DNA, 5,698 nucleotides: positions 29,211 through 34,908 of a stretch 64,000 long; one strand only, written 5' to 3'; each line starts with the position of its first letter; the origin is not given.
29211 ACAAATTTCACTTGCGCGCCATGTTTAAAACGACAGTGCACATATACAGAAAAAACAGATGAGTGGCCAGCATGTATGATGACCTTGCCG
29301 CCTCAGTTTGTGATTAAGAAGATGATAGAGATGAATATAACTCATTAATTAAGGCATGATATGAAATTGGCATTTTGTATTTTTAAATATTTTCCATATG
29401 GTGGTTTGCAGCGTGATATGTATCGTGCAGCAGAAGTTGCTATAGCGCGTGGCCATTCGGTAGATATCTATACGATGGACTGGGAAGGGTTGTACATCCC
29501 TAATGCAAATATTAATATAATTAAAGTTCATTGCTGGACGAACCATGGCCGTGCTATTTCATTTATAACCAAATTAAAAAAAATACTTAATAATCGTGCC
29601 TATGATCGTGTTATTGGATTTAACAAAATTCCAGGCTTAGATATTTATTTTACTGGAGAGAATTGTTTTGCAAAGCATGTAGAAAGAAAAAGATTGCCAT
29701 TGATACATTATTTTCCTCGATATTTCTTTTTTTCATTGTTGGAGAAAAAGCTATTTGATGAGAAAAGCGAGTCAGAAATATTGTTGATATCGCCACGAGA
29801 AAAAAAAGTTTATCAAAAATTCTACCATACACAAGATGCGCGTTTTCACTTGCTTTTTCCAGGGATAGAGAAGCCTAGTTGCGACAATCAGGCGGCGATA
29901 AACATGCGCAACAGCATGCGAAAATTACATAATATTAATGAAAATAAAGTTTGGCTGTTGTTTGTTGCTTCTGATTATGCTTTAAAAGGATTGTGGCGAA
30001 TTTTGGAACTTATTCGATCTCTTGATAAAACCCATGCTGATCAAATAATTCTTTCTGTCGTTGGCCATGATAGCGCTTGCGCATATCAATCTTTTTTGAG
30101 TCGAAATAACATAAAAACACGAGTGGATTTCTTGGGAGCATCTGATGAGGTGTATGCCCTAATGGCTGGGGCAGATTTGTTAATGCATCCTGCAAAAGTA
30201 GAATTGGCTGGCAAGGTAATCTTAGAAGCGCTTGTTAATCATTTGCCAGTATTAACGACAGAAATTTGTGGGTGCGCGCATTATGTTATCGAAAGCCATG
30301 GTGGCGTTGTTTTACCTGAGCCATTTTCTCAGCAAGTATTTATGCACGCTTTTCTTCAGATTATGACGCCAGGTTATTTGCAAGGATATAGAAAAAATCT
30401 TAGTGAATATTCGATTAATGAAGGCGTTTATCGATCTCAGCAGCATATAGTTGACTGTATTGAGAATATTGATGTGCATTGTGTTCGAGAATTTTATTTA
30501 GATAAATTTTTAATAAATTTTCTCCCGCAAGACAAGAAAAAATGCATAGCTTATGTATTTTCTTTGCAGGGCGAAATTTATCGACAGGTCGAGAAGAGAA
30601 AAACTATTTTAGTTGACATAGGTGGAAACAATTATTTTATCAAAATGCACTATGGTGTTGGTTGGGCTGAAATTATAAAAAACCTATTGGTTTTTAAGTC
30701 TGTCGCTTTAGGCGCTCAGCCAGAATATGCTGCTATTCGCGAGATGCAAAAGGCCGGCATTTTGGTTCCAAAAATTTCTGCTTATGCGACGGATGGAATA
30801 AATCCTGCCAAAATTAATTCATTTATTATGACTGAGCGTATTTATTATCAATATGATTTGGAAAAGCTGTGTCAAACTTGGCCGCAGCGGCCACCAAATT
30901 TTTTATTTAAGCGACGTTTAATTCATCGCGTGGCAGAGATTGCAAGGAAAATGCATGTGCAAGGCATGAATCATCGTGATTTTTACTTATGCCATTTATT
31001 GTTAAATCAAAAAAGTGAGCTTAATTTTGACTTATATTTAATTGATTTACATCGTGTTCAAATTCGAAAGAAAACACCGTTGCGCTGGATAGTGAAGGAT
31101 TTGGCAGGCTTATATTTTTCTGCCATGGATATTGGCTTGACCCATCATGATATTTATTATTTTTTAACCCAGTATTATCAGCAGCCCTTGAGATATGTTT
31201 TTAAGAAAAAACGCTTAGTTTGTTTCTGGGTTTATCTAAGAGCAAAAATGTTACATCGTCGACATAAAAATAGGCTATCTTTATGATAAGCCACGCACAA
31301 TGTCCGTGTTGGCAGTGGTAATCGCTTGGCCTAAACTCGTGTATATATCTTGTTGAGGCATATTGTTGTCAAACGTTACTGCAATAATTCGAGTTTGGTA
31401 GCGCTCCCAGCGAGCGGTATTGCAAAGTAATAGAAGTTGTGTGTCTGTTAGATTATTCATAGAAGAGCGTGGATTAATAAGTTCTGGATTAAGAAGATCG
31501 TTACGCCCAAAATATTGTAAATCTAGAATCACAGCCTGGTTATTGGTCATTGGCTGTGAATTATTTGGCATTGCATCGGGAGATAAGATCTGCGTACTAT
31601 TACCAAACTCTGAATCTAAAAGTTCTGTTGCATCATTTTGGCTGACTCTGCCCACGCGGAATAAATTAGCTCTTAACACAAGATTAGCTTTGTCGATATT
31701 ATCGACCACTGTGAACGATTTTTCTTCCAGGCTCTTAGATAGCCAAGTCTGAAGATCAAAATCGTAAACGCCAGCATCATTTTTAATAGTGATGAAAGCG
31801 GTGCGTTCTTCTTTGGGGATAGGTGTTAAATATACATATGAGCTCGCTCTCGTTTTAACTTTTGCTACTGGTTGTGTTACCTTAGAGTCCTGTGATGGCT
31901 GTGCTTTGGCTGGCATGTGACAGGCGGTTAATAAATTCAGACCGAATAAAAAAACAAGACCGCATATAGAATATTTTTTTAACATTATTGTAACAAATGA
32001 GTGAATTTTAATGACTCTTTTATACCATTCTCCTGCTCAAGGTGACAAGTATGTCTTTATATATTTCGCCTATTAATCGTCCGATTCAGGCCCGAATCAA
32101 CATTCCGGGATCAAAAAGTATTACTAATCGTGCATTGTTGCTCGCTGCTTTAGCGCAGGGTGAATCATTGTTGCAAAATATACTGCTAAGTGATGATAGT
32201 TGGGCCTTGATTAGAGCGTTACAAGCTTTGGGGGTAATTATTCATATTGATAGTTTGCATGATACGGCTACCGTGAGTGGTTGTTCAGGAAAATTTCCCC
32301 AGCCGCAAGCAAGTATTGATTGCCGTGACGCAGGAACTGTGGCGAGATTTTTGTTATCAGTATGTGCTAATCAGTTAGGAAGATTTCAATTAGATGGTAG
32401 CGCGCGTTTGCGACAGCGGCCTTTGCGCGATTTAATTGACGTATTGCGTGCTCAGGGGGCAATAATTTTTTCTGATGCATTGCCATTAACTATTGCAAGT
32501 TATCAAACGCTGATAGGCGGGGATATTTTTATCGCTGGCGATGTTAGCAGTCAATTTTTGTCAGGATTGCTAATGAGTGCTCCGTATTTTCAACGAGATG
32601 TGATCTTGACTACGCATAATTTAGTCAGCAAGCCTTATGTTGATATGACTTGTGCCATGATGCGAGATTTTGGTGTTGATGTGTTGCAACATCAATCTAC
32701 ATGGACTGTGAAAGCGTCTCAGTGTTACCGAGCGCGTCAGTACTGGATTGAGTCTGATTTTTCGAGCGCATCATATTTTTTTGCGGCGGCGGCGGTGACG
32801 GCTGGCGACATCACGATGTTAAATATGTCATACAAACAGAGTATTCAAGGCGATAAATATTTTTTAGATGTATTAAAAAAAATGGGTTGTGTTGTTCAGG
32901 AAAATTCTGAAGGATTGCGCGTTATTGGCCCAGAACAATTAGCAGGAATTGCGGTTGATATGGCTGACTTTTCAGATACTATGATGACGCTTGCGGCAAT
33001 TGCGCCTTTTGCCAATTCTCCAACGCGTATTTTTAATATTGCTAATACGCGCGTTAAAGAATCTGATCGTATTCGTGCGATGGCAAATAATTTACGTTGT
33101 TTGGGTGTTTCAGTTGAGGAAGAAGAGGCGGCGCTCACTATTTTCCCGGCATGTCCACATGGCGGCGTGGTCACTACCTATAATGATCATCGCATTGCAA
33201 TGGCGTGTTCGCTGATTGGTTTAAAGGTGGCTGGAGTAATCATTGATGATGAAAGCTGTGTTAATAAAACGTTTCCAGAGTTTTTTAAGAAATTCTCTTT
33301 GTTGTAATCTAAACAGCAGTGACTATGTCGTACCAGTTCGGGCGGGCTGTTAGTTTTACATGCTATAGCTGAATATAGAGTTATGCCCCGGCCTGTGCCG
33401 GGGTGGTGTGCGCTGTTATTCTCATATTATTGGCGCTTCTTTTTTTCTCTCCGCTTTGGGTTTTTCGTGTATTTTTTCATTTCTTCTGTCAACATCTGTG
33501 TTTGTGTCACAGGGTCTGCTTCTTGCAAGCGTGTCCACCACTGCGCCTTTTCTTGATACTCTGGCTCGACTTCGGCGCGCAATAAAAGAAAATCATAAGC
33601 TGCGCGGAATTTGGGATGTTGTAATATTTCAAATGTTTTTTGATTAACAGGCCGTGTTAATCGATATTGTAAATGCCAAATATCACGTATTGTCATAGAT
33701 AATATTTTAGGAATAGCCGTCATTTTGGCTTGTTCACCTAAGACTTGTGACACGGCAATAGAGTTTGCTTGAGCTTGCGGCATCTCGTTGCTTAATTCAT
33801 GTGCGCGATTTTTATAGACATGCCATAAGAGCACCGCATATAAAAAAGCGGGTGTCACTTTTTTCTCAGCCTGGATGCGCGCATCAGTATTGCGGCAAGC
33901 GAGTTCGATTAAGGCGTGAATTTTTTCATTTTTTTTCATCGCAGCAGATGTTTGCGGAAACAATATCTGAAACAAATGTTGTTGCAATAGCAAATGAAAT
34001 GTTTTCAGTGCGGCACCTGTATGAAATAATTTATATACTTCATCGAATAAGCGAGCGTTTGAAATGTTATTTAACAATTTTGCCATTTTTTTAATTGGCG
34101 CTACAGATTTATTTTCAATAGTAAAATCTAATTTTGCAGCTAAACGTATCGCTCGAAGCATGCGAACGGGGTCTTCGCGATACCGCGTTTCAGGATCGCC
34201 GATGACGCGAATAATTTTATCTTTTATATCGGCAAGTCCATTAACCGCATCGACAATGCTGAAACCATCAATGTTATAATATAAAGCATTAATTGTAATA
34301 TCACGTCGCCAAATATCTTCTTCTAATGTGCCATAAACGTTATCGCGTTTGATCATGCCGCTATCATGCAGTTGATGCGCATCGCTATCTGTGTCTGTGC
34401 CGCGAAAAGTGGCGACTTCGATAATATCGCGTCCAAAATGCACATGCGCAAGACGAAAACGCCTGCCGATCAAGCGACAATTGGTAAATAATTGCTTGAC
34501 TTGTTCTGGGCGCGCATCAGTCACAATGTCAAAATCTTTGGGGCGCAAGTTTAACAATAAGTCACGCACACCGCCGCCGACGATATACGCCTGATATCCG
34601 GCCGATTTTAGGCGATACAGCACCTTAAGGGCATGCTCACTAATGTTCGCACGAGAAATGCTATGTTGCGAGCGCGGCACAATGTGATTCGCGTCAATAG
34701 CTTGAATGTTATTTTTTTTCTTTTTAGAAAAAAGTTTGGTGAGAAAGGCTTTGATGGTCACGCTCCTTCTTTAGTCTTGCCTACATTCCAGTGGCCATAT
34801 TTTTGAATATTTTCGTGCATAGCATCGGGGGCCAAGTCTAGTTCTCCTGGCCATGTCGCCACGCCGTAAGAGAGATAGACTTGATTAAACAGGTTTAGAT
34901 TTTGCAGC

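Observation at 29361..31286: WaaG glycosyltransferase and WaaP heptose kinase encoded as one fused 641-aa polypeptide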

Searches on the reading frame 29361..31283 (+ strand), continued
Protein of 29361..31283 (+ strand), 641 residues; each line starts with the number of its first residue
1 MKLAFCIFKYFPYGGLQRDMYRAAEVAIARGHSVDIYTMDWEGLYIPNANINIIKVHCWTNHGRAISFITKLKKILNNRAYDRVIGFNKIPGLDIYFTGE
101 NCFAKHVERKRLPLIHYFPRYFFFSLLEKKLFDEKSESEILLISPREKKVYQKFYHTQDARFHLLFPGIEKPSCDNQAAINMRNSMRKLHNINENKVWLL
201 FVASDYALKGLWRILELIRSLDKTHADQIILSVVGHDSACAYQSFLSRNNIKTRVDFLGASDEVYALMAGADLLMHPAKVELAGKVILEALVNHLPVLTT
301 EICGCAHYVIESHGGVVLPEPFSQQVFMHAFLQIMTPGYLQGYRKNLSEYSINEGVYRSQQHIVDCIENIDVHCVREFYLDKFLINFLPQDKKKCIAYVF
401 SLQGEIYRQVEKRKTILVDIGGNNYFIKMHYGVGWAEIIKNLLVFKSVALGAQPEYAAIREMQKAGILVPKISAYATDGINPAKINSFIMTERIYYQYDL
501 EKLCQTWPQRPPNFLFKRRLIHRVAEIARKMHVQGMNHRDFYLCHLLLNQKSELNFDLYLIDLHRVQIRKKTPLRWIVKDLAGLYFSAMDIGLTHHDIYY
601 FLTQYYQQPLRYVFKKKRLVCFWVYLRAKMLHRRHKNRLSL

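Call 50: search_protein_families(library=pfam, proteins=[L022:4768-7113:+, L060:7156-9459:+, L001:10043-10837:+], max_evalue=0.001)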
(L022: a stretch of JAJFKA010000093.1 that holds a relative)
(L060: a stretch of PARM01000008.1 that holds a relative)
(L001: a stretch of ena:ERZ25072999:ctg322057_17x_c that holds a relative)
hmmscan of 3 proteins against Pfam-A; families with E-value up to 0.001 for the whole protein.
L022:4768-7113:+ (782 aa): 6 families
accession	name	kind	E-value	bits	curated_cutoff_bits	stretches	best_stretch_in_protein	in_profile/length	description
PF00534.26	Glycos_transf_1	-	4.1e-63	212.4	26.4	2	213-377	2-169/172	Glycosyl transferases group 1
PF13692.12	Glyco_trans_1_4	-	5.4e-38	130.9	27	2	227-365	2-140/142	Glycosyl transferases group 1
PF20706.3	GT4-conflict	-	1.3e-13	51.2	26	2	608-726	200-327/385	Family 4 Glycosyltransferase in conflict systems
PF13439.12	Glyco_transf_4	-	1.9e-12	48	28.5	2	43-203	1-170/170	Glycosyltransferase Family 4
PF13579.12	Glyco_trans_4_4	-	6.7e-06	27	29.7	0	423-497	1-79/158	Glycosyl transferase 4-like domain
PF05693.19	Glycogen_syn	-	0.00042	19.5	27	0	675-720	465-510/639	Glycogen synthase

L060:7156-9459:+ (768 aa): 3 families
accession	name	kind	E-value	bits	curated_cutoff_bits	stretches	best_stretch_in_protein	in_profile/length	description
PF06293.20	Kdo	-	1.7e-43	148.9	21.3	1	44-241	6-207/207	Lipopolysaccharide kinase (Kdo/WaaP) family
PF01636.29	APH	-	4.2e-12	46.8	23.2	1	335-436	16-114/239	Phosphotransferase enzyme family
PF00069.31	Pkinase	-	2.4e-05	24.3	31.7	0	651-719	70-145/263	Protein kinase domain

L001:10043-10837:+ (265 aa): 1 family
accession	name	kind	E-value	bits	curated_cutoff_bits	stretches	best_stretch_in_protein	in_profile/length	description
PF06293.20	Kdo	-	1.4e-05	25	21.3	1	88-226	27-173/207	Lipopolysaccharide kinase (Kdo/WaaP) family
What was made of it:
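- Other fusions occur at the same locus elsewhere, GT4-WaaG and WaaP-kinase-kinase (call 50).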

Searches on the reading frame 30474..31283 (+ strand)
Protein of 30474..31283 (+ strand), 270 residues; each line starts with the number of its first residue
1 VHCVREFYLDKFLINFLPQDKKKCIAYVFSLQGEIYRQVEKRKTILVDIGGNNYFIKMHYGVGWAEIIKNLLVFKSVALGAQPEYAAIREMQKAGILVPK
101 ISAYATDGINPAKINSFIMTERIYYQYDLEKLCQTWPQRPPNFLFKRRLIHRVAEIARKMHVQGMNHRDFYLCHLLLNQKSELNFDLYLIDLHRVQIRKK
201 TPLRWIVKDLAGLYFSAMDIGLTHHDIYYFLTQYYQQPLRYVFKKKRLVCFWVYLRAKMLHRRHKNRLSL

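Call 29: search_solved_structures(query=window:30474-31283:+, max_evalue=0.001, show_alignments=1)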
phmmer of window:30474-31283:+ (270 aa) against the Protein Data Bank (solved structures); distinct sequences matched with E-value up to 0.001: 1.
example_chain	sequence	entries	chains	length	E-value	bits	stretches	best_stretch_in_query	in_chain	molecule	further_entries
6dfl_A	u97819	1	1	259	1.5e-63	218.1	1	28-261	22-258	Lipopolysaccharide core heptose(I) kinase RfaP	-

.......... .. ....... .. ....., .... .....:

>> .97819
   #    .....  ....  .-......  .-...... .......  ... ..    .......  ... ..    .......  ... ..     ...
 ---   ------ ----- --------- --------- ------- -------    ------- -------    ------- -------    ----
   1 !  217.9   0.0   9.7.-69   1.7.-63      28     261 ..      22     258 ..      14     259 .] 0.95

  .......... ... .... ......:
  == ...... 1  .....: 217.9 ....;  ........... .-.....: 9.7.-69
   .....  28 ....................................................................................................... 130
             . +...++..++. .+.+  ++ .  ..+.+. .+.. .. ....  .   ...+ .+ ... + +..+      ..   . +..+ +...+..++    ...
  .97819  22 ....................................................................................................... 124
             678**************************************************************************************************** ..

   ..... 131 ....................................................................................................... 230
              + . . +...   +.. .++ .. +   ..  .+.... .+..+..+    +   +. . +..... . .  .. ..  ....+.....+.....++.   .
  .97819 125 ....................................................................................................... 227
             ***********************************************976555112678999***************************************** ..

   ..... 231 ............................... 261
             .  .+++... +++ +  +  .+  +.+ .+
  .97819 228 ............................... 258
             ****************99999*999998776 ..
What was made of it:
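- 30555..31283 (+): WaaP heptose(I) kinase half, residues 399-641. 6dfl E=1.5e-63 (call 29).
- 30642..30644 (+): K428, equivalent to the catalytic Lys K51 of PaWaaP. Mapped through the call 29 alignment.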

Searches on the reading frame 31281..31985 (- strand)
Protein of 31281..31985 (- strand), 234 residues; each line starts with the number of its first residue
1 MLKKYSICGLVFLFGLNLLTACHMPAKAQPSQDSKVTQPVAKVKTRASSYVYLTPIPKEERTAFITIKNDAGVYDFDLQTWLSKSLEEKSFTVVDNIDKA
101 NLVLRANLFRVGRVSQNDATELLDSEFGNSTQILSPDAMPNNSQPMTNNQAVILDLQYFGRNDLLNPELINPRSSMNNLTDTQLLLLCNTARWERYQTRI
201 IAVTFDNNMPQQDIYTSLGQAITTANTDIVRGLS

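Call 3: search_protein_families(library=pfam, proteins=[window:31281-31985:-], max_evalue=0.01)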
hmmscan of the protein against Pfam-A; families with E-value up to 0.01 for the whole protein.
window:31281-31985:- (234 aa): 1 family
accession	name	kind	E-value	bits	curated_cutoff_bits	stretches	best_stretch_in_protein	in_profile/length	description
PF05818.17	TraT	-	5.8e-16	59.3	31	1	42-132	3-93/214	Enterobacterial TraT complement resistance protein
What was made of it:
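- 31281..31985 (-): TraT-like lipoprotein gene, convergent with waaGP and overlapping its end by 6 nt; a conserved neighbour. PF05818 E=5.8e-16 (call 3).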

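Call 4: search_protein_families(library=ncbifam, proteins=[window:31281-31985:-], max_evalue=0.01)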
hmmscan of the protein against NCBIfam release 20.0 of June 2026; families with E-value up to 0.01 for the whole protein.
window:31281-31985:- (234 aa): 1 family
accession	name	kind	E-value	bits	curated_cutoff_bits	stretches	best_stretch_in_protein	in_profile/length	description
NF010291.0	PRK13731.1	equivalog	1.2e-07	31.6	445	1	41-123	33-113/243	conjugal transfer complement resistance protein TraT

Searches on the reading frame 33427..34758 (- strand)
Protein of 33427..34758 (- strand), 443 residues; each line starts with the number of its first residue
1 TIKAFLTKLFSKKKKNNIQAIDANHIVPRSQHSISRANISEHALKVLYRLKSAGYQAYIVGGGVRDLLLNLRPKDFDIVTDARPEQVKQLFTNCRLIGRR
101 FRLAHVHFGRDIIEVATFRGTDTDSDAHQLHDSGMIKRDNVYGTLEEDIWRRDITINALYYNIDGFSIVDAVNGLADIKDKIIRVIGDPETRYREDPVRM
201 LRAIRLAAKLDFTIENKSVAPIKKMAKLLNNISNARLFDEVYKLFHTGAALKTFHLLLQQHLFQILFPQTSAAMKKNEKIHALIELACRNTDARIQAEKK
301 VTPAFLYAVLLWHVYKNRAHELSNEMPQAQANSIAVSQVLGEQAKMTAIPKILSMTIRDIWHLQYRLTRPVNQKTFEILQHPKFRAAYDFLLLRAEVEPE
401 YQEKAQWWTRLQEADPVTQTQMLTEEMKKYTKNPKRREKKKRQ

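Call 19: search_protein_families(library=ncbifam, proteins=[window:33427-34758:-], max_evalue=0.00001)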
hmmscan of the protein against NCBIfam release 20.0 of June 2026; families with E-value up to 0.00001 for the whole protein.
window:33427-34758:- (443 aa): 9 families
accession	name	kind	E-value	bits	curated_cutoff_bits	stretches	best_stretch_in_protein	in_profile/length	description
TIGR01942.1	pcnB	subfamily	1.3e-149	498.6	305.65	1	26-442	1-415/425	polynucleotide adenylyltransferase PcnB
NF008634.1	PRK11623.1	equivalog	1.3e-148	495.5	702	1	4-442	7-459/469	polynucleotide adenylyltransferase PcnB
NF009814.0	PRK13299.1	equivalog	1.1e-57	195.9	290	1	40-288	6-243/396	CCA tRNA nucleotidyltransferase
TIGR02692.1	tRNA_CCA_actino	equivalog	4.4e-41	141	438.8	1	44-278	17-252/466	CCA tRNA nucleotidyltransferase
NF009813.0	PRK13298.1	equivalog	3.3e-25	88.9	606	1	56-292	2-232/417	tRNA CCA-pyrophosphorylase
NF008137.0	PRK10885.1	equivalog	1e-24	87.1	451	1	56-348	2-292/409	multifunctional CCA addition/repair protein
NF009812.0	PRK13297.1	equivalog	6.2e-18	65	624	1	52-227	9-174/364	tRNA CCA-pyrophosphorylase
NF009811.0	PRK13296.1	equivalog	2.9e-17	62.6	469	1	57-274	3-212/360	CCA tRNA nucleotidyltransferase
NF041569.1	A-tRNAntase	equivalog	3.6e-17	61.9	1440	1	56-274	481-699/880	A-adding tRNA nucleotidyltransferase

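Call 22: find_homologous_proteins(query=window:33427-34758:-, max_evalue=1e-30)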
Query window:33427-34758:- (443 aa): 8000 proteins with E <= 1e-30 among 8000 candidates; the best 120 are listed.
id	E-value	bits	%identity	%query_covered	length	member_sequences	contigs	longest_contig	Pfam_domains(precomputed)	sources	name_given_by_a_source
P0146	1.2e-293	991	100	100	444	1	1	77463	PF01743.27,PF12627.13,PF12626.13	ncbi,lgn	-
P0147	1.4e-233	793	80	95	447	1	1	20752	PF01743.27,PF12627.13,PF12626.13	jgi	jgi:poly(A) polymerase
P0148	3.1e-219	746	78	95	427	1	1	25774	PF01743.27,PF12627.13,PF12626.13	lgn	-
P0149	1.3e-210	718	79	90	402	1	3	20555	PF01743.27,PF12627.13,PF12626.13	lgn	-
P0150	3.2e-206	703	78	89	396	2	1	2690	PF01743.27,PF12627.13,PF12626.13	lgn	-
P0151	8.2e-205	699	79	87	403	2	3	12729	PF01743.27,PF12627.13,PF12626.13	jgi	-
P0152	2.1e-204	697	78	86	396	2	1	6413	PF01743.27,PF12627.13,PF12626.13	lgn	-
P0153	2.7e-201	687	70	99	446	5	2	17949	PF01743.27,PF12627.13,PF12626.13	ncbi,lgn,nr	ncbi:MAG: polynucleotide adenylyltransferase PcnB [Gammaproteobacteria bacterium]|nr:polynucleotide 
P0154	4.5e-201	686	76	89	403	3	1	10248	PF01743.27,PF12627.13,PF12626.13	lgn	-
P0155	5.0e-201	686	77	86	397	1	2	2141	PF01743.27,PF12627.13,PF12626.13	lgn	-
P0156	8.4e-201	685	77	87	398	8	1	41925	PF01743.27,PF12627.13,PF12626.13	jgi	jgi:poly(A) polymerase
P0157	3.8e-200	683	72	91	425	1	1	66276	PF01743.27,PF12627.13,PF12626.13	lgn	-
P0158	1.1e-199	682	76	91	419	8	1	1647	PF01743.27,PF12627.13,PF12626.13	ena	-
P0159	3.2e-195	667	74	87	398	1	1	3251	PF01743.27,PF12627.13,PF12626.13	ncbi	-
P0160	3.8e-179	614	75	80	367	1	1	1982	PF01743.27,PF12627.13,PF12626.13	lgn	-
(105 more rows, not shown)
